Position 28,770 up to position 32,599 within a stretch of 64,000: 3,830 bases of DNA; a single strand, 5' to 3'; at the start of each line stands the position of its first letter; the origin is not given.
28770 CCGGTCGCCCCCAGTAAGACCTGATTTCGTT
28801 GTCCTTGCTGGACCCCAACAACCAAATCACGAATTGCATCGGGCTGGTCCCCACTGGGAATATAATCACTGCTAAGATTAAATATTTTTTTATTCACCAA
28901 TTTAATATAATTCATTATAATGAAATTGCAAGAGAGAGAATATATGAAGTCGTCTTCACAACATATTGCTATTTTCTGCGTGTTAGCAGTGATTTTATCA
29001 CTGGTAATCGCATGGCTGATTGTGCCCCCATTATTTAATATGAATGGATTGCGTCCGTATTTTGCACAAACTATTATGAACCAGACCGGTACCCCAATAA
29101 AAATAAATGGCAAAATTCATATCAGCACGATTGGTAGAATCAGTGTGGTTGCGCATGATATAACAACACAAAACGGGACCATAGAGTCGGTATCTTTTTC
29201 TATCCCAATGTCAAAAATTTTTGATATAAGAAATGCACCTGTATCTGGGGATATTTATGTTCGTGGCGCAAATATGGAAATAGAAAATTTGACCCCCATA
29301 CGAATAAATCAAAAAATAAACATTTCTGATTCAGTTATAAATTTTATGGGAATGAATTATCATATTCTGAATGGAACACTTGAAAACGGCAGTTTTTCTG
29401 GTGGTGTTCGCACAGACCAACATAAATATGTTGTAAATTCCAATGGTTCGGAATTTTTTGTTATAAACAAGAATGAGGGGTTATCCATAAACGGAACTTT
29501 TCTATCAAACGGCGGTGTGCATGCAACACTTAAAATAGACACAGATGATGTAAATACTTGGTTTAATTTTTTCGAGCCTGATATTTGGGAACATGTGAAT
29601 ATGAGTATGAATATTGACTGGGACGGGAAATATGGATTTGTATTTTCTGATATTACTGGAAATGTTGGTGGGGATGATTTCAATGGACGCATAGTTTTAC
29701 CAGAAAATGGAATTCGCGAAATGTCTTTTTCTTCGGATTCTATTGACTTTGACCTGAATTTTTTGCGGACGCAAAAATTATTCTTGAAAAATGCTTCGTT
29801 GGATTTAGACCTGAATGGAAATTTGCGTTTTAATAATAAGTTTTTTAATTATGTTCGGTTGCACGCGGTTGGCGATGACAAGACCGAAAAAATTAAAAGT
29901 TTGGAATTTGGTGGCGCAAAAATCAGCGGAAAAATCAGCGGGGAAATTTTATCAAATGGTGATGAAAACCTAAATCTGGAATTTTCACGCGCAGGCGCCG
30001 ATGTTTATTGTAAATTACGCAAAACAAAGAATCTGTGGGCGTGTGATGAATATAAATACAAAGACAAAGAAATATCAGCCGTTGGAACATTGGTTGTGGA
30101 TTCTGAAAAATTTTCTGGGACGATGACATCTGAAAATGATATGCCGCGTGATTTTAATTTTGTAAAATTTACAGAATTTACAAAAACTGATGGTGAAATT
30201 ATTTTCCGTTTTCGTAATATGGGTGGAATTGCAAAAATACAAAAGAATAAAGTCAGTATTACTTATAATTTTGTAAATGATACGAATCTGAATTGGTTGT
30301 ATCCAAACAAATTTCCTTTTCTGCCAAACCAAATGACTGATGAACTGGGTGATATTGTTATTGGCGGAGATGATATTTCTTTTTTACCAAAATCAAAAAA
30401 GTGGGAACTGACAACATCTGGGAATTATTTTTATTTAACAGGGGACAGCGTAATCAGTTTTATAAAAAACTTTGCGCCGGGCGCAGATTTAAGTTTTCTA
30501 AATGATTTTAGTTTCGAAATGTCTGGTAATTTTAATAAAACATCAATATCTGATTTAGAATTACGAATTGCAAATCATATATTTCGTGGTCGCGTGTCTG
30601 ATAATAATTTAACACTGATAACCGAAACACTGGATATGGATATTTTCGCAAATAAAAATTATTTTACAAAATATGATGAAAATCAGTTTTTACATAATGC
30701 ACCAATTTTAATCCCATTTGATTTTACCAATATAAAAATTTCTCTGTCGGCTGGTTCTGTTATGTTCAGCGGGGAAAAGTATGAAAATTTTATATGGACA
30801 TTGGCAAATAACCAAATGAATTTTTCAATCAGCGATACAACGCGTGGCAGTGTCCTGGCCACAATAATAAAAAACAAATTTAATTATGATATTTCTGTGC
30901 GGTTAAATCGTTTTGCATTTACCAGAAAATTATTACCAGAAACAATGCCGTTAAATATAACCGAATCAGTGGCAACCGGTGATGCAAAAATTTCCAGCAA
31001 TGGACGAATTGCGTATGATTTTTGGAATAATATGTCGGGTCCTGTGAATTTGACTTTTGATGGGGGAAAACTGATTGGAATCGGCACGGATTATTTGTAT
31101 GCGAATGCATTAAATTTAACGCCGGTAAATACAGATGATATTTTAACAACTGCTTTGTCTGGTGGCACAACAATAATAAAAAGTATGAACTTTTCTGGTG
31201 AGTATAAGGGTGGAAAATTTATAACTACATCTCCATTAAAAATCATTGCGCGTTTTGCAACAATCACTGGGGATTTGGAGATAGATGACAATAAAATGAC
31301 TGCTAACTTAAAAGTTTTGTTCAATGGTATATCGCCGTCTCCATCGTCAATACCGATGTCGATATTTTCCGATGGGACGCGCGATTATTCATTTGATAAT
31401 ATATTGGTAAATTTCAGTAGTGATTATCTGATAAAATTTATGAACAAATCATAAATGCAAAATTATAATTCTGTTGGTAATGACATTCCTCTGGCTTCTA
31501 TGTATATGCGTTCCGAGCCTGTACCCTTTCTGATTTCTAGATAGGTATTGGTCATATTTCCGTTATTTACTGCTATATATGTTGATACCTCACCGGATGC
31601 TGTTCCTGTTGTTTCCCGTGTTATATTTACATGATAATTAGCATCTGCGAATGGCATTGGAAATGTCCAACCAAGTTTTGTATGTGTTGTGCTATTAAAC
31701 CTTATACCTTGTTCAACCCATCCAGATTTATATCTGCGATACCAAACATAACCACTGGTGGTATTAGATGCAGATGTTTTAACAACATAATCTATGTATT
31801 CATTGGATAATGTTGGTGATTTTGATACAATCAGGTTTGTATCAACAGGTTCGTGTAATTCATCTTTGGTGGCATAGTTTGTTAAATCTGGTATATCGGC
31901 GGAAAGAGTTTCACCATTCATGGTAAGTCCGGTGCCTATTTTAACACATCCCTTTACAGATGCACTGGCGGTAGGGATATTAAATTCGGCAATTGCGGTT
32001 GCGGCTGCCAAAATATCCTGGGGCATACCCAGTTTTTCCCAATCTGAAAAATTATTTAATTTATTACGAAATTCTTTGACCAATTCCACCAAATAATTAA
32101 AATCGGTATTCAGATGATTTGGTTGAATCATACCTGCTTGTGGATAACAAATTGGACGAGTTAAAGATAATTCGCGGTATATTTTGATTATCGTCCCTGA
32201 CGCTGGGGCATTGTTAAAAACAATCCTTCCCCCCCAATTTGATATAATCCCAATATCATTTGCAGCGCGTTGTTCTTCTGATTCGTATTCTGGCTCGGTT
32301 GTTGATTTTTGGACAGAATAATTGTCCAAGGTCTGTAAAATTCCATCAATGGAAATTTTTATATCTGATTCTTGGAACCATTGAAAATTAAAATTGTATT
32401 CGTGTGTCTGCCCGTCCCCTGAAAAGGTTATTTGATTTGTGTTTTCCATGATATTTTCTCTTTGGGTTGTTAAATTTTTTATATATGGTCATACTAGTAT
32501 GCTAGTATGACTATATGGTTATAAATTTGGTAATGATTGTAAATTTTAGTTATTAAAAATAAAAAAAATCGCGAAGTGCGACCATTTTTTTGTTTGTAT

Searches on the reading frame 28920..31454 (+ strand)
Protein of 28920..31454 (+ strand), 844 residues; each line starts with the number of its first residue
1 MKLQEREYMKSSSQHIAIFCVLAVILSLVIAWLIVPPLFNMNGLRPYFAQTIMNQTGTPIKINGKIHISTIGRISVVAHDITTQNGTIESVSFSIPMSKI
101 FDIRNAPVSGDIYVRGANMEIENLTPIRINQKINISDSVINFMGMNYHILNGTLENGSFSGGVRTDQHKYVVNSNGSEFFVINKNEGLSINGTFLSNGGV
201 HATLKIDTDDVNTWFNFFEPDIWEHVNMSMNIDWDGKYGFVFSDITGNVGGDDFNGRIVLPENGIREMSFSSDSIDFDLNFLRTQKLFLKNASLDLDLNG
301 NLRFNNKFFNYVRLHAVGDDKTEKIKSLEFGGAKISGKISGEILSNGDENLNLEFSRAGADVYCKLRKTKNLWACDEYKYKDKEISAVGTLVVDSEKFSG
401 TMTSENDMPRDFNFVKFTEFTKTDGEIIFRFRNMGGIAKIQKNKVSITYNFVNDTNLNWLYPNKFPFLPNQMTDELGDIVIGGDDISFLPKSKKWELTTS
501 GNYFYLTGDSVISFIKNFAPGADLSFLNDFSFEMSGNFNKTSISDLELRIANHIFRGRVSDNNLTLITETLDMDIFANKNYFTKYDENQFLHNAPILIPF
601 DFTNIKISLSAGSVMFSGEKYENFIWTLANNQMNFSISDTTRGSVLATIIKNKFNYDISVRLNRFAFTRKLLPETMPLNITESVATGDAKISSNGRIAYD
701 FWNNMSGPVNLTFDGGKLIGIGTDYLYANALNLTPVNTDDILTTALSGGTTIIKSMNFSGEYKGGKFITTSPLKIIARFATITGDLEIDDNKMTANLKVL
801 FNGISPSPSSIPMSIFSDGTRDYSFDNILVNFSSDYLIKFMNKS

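Call 15: find_encoding_contigs(protein=window:28920-31454:+, flank=10000, max_places=1)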
Protein window:28920-31454:+ (844 aa): no gene with exactly this product is on record in the collection.

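Call 45: search_protein_families(library=pfam, proteins=[window:28920-31454:+], max_evalue=1)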
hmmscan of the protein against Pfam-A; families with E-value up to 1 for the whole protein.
window:28920-31454:+ (844 aa): 4 families
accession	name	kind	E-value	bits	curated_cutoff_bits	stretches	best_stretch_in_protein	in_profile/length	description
PF05170.20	AsmA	-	2.3e-07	30.4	29.8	1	18-97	9-88/607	AsmA family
PF02469.27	Fasciclin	-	0.055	14.1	22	0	46-89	74-115/123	Fasciclin domain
PF06076.17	Orthopox_F14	-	0.11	13.2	27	0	765-800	9-44/73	Orthopoxvirus F14 protein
PF10651.15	BppU_N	-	0.49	10.6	23.1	1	629-701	17-81/142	BppU N-terminal domain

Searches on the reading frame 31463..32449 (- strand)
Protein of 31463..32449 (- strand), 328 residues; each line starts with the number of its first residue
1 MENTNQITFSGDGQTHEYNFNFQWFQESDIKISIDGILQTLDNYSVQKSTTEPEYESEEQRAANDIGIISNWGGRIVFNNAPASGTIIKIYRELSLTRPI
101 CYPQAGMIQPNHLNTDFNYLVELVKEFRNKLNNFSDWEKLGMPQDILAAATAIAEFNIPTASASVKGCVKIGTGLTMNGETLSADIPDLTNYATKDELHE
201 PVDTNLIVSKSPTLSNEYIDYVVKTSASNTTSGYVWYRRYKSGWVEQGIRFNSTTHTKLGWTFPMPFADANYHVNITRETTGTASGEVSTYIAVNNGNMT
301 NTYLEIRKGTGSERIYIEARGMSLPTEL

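Call 45: search_protein_families(library=pfam, proteins=[window:31463-32449:-], max_evalue=1)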
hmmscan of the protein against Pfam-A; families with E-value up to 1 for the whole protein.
window:31463-32449:- (328 aa): 2 families
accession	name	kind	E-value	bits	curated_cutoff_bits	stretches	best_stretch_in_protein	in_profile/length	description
PF03906.20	Phage_T7_tail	-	0.0002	21.5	25.2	1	5-46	7-49/157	Phage T7 tail fibre protein, N-terminal domain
PF21882.2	Gp53-like_C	-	0.00089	20.2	24.9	1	246-313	8-74/84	Putative tail fiber protein gp53-like, C-terminal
